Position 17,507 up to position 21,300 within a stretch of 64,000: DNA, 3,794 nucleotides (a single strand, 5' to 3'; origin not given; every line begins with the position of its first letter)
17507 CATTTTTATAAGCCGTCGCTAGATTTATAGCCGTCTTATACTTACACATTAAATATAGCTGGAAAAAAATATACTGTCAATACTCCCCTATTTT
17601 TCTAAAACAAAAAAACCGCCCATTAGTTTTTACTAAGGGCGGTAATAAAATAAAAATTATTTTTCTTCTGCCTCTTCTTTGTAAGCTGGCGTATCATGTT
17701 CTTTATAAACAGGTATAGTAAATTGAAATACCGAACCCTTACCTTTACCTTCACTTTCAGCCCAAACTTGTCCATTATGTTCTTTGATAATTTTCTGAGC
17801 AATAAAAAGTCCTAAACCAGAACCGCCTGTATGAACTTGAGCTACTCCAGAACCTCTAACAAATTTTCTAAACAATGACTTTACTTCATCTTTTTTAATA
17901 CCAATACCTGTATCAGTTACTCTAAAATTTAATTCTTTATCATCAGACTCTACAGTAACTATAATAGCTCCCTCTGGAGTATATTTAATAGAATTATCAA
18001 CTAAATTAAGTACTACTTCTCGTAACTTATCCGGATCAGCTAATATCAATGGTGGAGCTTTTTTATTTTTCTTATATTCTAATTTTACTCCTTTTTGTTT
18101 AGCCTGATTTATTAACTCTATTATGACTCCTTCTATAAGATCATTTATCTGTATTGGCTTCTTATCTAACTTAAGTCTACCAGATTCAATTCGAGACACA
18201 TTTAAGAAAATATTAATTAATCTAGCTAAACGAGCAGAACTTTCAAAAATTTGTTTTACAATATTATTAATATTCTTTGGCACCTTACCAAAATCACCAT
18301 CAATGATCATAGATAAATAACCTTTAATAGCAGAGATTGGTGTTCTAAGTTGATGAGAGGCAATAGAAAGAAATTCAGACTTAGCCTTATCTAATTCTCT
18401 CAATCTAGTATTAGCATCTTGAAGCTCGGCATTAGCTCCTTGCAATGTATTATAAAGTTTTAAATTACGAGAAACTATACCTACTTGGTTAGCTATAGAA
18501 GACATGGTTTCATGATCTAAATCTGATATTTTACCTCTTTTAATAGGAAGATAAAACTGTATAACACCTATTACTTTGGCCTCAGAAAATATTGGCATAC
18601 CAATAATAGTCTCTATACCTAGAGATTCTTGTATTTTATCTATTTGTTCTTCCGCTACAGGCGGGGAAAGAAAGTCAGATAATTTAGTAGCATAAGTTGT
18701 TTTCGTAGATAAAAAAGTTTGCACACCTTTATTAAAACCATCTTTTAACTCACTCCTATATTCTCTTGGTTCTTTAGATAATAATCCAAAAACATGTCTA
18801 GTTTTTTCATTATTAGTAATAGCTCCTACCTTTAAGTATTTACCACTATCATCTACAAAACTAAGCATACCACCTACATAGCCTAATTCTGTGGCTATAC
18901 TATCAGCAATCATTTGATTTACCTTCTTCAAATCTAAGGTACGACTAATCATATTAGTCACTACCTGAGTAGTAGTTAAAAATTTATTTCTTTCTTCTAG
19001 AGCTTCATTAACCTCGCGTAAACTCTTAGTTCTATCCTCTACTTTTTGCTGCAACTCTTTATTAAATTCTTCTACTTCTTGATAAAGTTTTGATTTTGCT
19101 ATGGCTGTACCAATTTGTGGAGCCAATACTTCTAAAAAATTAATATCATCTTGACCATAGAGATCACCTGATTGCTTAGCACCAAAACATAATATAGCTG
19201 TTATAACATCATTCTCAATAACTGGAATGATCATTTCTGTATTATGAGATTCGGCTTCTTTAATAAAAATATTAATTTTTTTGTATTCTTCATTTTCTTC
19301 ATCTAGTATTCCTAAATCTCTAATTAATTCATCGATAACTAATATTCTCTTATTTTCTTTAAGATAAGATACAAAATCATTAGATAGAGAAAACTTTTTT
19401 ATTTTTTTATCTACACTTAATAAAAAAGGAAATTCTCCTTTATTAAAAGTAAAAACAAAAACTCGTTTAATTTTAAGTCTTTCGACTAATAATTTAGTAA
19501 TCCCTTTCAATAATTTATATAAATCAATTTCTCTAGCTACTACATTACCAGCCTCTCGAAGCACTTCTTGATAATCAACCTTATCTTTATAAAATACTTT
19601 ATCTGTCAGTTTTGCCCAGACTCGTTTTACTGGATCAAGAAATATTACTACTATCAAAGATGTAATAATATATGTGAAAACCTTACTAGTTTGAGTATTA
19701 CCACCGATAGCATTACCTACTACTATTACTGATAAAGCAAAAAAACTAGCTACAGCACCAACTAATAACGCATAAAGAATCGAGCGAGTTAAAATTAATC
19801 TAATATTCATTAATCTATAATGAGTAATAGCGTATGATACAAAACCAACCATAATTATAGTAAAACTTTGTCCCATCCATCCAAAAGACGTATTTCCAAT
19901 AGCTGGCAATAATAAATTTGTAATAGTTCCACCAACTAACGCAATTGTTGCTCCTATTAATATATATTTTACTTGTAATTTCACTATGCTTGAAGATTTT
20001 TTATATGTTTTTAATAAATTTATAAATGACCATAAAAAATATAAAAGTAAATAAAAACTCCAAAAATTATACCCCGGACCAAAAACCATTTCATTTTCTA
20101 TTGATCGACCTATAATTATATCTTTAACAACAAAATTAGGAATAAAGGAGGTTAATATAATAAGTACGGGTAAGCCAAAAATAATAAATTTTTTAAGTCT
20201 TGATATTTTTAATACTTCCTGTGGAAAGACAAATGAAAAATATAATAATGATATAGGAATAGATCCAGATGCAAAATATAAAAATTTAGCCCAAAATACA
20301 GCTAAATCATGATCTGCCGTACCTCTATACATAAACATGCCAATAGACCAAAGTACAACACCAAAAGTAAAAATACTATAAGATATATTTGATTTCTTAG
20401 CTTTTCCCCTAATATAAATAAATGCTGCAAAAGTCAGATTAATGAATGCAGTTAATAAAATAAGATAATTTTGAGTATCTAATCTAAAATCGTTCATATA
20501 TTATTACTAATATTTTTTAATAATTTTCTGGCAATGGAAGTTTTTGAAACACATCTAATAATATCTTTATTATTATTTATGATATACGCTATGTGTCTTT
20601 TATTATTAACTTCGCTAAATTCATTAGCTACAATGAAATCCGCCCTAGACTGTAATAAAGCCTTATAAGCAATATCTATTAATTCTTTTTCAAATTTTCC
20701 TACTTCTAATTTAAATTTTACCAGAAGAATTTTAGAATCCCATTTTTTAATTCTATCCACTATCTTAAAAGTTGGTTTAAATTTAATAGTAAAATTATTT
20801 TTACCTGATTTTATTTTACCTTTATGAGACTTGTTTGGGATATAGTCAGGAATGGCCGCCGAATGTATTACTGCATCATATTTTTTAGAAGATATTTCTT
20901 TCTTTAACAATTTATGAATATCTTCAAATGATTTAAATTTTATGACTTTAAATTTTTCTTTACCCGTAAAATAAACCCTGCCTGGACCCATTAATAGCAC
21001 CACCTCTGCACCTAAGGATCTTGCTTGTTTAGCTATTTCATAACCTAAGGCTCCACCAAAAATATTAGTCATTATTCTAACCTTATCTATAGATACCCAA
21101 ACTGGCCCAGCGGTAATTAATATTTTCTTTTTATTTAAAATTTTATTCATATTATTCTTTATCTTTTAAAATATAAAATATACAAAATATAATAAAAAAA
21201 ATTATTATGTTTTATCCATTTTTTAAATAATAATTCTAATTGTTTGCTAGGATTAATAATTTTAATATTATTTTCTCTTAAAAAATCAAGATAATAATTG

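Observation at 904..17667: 58-bp direct repeats bracket a 16.7-kb accessory block (TA + toxin array + sugar genes)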

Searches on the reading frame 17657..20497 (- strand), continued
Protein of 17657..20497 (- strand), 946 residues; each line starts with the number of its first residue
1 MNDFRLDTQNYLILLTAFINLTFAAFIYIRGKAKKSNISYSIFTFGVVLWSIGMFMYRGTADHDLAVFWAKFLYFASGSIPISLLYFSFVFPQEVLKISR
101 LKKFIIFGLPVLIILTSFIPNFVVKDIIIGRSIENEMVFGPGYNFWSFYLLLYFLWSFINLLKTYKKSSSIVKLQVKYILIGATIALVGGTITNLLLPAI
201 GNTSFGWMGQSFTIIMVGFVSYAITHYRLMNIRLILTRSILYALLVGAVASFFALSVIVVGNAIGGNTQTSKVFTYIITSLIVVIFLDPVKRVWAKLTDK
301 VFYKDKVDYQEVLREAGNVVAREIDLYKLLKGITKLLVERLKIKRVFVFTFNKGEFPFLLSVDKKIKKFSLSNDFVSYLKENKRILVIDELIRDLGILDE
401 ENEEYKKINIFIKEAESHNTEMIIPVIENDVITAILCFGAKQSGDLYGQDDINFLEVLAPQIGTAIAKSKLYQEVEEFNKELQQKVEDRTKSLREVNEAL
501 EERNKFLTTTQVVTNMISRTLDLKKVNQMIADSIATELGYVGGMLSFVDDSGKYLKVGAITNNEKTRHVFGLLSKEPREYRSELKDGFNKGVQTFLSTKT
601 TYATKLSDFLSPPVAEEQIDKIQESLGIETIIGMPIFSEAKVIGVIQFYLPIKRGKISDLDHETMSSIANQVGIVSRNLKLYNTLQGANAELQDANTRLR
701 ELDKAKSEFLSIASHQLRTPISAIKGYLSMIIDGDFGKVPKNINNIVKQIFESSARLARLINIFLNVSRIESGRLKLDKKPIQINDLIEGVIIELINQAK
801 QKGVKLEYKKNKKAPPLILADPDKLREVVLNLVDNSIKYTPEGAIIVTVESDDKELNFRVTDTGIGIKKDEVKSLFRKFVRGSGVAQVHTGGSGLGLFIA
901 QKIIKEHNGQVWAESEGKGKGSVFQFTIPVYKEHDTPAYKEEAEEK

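Call 68: find_encoding_contigs(protein=P0121, flank=10000, max_places=2)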
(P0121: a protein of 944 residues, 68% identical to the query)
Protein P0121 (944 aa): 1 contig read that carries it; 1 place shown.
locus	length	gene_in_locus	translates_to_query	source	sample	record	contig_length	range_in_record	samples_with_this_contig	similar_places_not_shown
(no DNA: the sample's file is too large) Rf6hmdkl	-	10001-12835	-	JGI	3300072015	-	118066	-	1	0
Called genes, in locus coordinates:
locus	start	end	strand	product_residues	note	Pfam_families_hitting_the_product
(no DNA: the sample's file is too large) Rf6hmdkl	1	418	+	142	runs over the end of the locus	-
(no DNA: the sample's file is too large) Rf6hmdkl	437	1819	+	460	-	PF01406:tRNA-synt_1e, PF01921:tRNA-synt_1f (faint), PF09334:tRNA-synt_1g (weak), PF23493:CysS_C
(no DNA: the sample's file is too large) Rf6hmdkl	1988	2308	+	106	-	-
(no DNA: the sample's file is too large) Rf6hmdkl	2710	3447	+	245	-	PF22435:MRM3-like_sub_bind, PF00588:SpoU_methylase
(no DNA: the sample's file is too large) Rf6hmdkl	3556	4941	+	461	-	PF16927:HisKA_7TM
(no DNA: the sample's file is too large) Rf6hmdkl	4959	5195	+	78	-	-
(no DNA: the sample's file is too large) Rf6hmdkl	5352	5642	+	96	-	-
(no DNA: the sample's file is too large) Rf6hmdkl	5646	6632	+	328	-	PF00710:Asparaginase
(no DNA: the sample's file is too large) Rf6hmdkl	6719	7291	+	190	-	-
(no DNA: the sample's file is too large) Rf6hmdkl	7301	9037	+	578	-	PF00501:AMP-binding, PF23562:AMP-binding_C_3 (weak)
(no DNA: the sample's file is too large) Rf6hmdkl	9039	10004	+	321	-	-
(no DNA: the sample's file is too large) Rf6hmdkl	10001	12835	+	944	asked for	PF16927:HisKA_7TM, PF01590:GAF (faint), PF13492:GAF_3 (faint), PF13185:GAF_2 (faint), PF00512:HisKA, PF02518:HATPase_c, PF13589:HATPase_c_3 (faint)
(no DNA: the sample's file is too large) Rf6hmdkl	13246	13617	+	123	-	-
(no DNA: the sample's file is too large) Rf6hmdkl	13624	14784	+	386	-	PF00162:PGK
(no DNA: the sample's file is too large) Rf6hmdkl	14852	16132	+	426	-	PF03952:Enolase_N, PF00113:Enolase_C, PF07476:MAAL_C (weak), PF13378:MR_MLE_C (weak)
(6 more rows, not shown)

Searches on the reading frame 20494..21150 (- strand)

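Call 12: search_protein_families(library=pfam, proteins=[window:20494-21150:-], max_evalue=0.01)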
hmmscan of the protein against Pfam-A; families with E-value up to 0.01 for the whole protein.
window:20494-21150:- (218 aa): 1 family
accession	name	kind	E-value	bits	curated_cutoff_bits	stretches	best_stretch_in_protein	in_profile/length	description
PF04127.22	DFP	-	2.3e-37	129.1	22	1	5-181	1-172/186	DNA/pantothenate metabolism flavoprotein C-terminal domain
